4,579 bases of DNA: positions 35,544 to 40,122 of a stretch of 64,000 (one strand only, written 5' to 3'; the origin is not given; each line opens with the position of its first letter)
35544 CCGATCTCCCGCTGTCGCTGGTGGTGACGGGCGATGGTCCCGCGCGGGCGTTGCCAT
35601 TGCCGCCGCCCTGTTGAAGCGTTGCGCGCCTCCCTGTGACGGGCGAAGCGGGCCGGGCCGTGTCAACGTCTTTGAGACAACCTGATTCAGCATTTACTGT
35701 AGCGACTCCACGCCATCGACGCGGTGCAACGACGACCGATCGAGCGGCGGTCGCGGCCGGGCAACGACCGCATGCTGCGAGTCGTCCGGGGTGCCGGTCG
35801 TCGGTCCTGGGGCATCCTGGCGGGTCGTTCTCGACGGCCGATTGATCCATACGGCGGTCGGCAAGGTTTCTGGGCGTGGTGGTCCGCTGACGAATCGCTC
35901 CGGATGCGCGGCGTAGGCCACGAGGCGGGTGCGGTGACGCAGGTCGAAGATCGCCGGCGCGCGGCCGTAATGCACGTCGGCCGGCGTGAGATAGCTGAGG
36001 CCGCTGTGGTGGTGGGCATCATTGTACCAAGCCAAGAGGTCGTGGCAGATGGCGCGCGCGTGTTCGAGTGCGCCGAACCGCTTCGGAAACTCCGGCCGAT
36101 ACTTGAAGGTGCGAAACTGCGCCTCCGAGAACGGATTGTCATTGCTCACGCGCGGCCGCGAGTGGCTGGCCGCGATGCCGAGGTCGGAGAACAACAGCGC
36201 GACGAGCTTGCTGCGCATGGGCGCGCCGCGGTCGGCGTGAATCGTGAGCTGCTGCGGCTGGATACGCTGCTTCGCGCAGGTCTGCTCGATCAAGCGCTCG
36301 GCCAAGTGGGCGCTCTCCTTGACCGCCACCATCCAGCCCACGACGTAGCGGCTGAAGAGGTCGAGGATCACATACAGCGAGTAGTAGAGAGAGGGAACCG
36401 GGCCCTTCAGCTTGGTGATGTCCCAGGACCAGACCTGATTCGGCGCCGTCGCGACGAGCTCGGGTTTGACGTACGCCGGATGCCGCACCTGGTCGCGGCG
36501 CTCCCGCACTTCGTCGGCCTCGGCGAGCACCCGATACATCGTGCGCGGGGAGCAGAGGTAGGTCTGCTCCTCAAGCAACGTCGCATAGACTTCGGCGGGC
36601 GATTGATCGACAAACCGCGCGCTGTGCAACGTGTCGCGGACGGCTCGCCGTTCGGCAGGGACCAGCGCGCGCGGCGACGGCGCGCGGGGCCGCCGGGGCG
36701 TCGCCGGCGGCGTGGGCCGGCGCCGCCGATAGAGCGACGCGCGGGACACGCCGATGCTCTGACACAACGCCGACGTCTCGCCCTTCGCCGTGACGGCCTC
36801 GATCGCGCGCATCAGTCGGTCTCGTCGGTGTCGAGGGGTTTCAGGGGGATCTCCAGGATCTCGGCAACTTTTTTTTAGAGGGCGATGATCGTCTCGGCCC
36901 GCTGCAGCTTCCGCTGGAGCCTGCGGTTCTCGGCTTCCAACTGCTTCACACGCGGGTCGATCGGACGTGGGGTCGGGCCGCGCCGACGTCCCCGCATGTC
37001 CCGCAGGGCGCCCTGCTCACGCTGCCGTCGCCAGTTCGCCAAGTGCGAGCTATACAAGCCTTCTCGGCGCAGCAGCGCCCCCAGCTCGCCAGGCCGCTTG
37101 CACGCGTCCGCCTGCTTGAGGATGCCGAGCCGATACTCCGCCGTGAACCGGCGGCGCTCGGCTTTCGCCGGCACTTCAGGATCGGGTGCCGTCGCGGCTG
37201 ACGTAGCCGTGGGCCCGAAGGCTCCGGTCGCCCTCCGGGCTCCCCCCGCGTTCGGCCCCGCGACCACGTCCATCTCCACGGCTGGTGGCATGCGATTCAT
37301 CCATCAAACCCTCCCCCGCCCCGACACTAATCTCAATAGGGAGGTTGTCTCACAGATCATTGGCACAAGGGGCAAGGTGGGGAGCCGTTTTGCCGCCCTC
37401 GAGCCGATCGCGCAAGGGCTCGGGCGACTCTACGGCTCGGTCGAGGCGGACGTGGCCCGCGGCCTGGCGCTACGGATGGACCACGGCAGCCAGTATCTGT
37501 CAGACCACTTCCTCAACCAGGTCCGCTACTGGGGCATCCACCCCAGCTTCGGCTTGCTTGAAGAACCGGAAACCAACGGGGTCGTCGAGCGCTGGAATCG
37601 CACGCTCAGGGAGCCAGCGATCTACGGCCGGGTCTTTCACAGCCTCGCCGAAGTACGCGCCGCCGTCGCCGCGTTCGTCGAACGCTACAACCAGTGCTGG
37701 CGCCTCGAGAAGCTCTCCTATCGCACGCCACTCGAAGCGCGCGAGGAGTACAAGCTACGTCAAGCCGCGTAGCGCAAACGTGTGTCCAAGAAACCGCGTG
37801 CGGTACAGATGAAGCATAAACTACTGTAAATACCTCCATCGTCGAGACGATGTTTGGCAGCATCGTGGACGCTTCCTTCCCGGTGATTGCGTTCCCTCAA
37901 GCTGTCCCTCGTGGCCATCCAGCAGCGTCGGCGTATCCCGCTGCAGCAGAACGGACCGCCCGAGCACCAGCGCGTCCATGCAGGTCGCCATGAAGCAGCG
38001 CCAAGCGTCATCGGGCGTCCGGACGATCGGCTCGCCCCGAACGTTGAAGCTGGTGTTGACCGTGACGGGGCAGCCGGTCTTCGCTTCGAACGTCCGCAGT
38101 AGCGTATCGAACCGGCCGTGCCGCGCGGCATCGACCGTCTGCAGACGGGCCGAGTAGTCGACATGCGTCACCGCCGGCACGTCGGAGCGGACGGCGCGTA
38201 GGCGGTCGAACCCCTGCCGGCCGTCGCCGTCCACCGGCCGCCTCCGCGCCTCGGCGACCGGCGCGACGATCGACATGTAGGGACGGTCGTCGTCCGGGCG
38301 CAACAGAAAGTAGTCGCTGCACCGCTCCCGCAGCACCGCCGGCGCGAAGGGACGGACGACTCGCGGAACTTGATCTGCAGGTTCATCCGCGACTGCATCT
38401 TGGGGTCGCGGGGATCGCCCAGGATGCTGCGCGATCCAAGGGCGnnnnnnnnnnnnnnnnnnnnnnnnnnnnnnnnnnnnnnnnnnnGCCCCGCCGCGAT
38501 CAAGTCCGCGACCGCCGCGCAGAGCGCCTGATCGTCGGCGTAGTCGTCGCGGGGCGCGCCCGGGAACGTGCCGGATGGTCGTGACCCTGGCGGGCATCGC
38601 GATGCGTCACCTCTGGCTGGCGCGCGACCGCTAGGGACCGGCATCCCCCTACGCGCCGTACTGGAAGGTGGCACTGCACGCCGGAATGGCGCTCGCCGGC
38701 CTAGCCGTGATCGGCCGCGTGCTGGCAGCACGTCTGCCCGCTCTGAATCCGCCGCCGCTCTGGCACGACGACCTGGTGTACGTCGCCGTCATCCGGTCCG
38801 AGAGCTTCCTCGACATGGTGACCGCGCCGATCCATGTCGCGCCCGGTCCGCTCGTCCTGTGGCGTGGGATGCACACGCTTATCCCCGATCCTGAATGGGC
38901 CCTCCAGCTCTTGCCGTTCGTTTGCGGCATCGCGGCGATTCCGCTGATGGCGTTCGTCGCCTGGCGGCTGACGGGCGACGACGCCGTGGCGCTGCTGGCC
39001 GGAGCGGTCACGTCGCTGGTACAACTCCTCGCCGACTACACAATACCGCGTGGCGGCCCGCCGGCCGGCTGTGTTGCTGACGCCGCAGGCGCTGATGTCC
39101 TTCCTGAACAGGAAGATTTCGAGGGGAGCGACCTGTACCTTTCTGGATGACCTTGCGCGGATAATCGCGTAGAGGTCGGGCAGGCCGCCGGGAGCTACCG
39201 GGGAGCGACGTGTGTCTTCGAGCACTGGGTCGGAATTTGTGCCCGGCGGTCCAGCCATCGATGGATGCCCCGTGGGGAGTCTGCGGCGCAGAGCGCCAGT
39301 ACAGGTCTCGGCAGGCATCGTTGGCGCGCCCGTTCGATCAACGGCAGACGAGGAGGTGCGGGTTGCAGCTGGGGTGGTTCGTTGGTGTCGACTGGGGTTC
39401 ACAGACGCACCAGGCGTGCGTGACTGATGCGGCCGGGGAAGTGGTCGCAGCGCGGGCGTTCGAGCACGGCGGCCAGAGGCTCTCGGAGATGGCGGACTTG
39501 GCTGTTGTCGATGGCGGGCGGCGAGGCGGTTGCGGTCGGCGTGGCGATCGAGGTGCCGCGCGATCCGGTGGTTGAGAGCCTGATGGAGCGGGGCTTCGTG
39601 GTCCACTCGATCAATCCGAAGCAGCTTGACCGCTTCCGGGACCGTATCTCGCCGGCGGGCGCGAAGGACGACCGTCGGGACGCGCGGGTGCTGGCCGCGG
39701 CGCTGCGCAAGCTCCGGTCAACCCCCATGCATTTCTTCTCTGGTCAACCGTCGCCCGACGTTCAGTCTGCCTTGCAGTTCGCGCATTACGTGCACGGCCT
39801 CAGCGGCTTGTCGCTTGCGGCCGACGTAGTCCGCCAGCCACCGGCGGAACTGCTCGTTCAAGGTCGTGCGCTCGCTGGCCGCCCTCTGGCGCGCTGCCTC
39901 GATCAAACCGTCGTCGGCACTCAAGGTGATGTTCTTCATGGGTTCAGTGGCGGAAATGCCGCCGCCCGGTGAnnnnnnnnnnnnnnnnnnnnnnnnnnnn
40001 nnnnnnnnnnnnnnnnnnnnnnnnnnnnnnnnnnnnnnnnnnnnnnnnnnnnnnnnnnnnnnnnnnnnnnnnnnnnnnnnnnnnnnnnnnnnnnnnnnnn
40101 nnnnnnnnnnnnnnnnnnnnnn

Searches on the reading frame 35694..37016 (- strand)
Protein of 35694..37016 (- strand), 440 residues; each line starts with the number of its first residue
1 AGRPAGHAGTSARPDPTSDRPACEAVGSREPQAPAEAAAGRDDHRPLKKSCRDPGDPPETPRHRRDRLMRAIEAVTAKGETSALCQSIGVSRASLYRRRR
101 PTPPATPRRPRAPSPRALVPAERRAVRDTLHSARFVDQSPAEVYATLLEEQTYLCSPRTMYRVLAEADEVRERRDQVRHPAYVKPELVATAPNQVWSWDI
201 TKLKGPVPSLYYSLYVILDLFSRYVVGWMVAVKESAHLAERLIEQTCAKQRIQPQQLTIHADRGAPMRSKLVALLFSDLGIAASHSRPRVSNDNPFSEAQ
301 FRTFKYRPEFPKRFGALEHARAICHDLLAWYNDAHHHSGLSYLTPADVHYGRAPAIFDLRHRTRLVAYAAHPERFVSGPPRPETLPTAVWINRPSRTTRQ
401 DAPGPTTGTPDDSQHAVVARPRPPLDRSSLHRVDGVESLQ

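Call 30: search_protein_families(library=pfam, proteins=[window:35694-37016:-], max_evalue=0.0001)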
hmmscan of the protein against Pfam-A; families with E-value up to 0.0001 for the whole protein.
window:35694-37016:- (440 aa): 2 families
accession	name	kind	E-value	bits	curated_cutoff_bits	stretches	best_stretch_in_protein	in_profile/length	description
PF00665.32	rve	-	1.9e-19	70.2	32.6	1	190-289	2-100/102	Integrase core domain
PF13683.12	rve_3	-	2.3e-13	50.1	26.5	1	280-345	2-67/67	Integrase core domain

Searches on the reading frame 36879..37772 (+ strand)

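Call 30: search_protein_families(library=pfam, proteins=[window:36879-37772:+], max_evalue=0.0001)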
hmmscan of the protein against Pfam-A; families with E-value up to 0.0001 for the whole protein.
window:36879-37772:+ (297 aa): 1 family
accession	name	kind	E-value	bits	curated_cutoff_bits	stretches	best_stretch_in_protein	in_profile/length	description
PF13683.12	rve_3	-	3.8e-11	43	26.5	1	220-284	3-67/67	Integrase core domain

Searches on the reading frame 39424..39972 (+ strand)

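Call 30: search_protein_families(library=pfam, proteins=[window:39424-39972:+], max_evalue=0.0001)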
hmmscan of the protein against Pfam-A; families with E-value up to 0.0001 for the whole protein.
window:39424-39972:+ (182 aa): 1 family
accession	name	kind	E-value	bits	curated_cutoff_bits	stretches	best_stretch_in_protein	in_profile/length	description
PF01548.23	DEDD_Tnp_IS110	-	1.1e-09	38.7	29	1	19-98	33-109/155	Transposase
